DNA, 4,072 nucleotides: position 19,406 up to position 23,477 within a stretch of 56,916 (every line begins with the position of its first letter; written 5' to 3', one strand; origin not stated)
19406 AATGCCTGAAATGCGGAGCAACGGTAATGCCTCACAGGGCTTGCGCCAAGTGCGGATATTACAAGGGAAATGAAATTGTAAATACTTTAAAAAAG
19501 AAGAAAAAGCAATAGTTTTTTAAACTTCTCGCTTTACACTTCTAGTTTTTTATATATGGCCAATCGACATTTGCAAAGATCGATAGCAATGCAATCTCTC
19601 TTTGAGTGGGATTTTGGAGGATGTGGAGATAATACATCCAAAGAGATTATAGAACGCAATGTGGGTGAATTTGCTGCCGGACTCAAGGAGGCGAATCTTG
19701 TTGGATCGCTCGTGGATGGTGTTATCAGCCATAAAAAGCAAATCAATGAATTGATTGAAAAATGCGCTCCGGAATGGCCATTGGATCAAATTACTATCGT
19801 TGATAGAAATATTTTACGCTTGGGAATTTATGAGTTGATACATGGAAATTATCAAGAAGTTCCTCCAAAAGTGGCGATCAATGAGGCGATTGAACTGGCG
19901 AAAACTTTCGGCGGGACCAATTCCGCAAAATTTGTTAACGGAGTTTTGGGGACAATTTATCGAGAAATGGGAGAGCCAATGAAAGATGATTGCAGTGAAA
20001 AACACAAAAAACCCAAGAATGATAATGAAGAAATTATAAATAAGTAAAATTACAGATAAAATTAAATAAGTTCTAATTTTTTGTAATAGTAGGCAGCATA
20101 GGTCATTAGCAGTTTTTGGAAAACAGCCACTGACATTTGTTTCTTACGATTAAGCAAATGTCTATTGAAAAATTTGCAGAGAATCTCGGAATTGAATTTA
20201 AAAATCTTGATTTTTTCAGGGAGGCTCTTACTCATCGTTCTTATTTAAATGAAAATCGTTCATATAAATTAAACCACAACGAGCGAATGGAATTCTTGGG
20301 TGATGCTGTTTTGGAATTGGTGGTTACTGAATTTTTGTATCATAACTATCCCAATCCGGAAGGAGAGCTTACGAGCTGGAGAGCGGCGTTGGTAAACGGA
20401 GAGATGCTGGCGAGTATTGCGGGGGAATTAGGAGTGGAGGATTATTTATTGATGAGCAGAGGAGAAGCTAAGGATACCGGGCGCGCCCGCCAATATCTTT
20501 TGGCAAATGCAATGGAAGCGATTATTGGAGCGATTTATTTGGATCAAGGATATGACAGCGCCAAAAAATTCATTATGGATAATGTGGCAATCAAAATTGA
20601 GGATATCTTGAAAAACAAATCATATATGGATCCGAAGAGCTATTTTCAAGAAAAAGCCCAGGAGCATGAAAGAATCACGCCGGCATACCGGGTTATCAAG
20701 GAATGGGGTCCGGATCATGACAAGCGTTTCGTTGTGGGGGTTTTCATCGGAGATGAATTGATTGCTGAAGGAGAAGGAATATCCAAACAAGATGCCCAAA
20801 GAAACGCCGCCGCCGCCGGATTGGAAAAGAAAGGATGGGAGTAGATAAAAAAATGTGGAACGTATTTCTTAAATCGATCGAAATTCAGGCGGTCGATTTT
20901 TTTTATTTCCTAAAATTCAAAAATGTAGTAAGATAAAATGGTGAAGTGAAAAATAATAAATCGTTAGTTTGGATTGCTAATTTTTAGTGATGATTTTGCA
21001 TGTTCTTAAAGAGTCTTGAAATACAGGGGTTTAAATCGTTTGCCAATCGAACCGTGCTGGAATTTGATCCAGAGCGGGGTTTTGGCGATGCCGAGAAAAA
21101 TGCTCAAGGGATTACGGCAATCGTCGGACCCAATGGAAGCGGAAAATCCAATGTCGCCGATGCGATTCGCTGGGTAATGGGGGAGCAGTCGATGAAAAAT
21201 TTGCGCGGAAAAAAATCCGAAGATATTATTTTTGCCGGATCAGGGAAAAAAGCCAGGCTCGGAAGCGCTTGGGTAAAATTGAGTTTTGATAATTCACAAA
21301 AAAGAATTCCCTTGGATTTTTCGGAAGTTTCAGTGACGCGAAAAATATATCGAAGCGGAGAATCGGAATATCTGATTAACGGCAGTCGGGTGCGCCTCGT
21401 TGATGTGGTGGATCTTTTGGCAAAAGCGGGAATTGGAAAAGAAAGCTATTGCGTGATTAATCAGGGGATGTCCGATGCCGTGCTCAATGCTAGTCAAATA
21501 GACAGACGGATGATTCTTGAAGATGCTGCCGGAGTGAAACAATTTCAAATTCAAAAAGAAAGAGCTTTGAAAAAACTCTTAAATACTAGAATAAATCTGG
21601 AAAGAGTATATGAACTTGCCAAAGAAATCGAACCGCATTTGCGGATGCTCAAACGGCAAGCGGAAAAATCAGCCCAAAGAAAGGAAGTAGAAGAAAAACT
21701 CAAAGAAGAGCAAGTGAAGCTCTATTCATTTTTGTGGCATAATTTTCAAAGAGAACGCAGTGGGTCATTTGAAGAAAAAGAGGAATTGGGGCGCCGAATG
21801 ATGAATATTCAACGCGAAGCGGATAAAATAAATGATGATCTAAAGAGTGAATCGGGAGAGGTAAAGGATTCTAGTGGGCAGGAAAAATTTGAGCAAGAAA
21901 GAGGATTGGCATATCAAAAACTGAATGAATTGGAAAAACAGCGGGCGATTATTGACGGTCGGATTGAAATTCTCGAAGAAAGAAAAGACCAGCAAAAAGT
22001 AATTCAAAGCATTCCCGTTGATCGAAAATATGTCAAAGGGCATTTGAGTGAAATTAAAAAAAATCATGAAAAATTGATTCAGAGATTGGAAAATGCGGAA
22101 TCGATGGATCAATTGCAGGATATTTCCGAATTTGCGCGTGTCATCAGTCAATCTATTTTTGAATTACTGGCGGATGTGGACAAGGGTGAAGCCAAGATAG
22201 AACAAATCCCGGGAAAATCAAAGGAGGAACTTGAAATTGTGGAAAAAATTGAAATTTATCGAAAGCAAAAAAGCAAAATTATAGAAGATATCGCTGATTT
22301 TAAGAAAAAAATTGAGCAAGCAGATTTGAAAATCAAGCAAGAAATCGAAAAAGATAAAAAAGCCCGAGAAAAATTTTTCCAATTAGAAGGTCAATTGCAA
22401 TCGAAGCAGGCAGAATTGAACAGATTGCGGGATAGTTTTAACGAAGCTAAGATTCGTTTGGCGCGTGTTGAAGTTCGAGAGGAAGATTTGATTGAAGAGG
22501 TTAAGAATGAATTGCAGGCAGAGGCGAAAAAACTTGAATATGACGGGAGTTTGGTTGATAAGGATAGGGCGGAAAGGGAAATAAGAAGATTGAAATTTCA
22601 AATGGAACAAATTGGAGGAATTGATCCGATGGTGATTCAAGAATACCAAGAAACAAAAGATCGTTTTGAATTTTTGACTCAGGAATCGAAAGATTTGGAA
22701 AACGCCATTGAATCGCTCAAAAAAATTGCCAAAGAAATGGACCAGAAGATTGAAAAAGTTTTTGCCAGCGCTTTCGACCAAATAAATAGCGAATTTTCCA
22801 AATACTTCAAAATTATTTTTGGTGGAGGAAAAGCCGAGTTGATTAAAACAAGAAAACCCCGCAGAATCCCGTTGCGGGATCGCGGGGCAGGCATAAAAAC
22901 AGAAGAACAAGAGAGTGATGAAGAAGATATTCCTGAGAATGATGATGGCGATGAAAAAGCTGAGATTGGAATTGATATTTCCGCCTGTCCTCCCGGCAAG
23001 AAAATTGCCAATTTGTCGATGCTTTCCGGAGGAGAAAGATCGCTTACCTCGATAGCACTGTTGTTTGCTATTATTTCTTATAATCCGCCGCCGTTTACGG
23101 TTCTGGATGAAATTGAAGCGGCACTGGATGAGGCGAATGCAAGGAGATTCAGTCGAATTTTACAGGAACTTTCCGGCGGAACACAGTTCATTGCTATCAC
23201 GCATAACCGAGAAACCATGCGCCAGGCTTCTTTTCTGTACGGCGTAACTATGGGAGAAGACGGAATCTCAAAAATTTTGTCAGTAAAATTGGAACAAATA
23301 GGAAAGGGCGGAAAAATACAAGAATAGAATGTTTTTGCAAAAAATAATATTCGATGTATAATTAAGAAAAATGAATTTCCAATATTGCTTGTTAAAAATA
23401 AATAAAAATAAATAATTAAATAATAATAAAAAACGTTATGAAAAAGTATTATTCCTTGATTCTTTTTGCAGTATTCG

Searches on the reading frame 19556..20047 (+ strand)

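Call 58: search_protein_families(library=pfam, proteins=[window:19556-20047:+], max_evalue=0.00001)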
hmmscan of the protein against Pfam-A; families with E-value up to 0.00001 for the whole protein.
window:19556-20047:+ (163 aa): 1 family
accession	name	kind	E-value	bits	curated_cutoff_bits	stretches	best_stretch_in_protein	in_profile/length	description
PF01029.23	NusB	-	6.3e-34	117.7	23.1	1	7-136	3-133/133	NusB family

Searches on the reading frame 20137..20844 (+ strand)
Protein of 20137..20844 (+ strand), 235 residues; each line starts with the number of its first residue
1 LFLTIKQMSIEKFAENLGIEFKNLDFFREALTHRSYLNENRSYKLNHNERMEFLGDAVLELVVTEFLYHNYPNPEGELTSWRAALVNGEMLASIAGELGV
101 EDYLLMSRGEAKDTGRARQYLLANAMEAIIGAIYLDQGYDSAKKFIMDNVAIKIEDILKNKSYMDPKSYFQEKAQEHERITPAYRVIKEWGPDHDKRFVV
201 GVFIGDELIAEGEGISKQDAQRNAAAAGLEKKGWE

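Call 58: search_protein_families(library=pfam, proteins=[window:20137-20844:+], max_evalue=0.00001)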
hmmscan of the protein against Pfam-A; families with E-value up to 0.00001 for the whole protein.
window:20137-20844:+ (235 aa): 4 families
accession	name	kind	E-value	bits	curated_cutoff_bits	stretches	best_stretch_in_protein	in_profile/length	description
PF14622.11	Ribonucleas_3_3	-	7.8e-40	136.4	35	1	27-150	5-124/128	Ribonuclease-III-like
PF00636.31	Ribonuclease_3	-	1.9e-25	90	27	1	49-138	1-102/102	Ribonuclease III domain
PF00035.32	dsrm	-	4.8e-14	53.1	23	1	166-231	1-65/66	Double-stranded RNA binding motif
PF22935.1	RM44_endonuclase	-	3.6e-10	40.5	27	1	13-133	9-139/139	Large ribosomal subunit protein mL44, endonuclease domain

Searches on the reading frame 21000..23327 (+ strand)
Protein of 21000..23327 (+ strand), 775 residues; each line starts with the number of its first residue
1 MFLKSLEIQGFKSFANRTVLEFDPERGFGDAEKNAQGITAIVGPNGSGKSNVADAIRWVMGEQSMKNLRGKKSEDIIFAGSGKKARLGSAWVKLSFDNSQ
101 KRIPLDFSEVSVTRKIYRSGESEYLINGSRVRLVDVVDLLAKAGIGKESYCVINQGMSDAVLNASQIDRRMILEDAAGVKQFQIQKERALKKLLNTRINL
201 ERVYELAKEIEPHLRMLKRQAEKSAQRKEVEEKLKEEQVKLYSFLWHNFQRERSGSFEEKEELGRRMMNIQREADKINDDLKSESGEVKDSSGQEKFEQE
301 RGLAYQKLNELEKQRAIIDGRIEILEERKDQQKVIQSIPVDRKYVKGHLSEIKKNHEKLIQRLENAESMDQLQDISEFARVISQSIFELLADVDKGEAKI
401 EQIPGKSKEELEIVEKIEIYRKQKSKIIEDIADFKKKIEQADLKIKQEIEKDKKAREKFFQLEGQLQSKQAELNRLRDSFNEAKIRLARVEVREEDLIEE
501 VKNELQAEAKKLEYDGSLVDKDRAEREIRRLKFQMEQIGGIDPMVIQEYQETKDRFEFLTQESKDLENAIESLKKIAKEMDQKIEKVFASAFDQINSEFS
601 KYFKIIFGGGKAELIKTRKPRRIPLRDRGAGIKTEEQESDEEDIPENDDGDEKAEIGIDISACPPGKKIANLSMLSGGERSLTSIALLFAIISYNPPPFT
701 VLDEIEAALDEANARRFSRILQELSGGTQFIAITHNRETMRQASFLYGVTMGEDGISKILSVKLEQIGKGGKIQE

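Call 58: search_protein_families(library=pfam, proteins=[window:21000-23327:+], max_evalue=0.00001)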
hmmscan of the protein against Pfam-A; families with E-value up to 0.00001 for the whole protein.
window:21000-23327:+ (775 aa): 4 families
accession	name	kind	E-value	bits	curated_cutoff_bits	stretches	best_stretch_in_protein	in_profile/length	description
PF02463.25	SMC_N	-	2.5e-65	220.4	40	1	2-757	1-219/220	RecF/RecN/SMC N terminal domain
PF13476.12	AAA_23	-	7.9e-20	72.8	27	1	5-238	1-190/201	AAA domain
PF13175.12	AAA_15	-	2.7e-18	67.2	32.1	1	1-377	1-289/374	AAA ATPase domain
PF13304.12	AAA_21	-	2.4e-16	61.1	27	2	649-736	220-299/304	AAA domain, putative AbiEii toxin, Type IV TA system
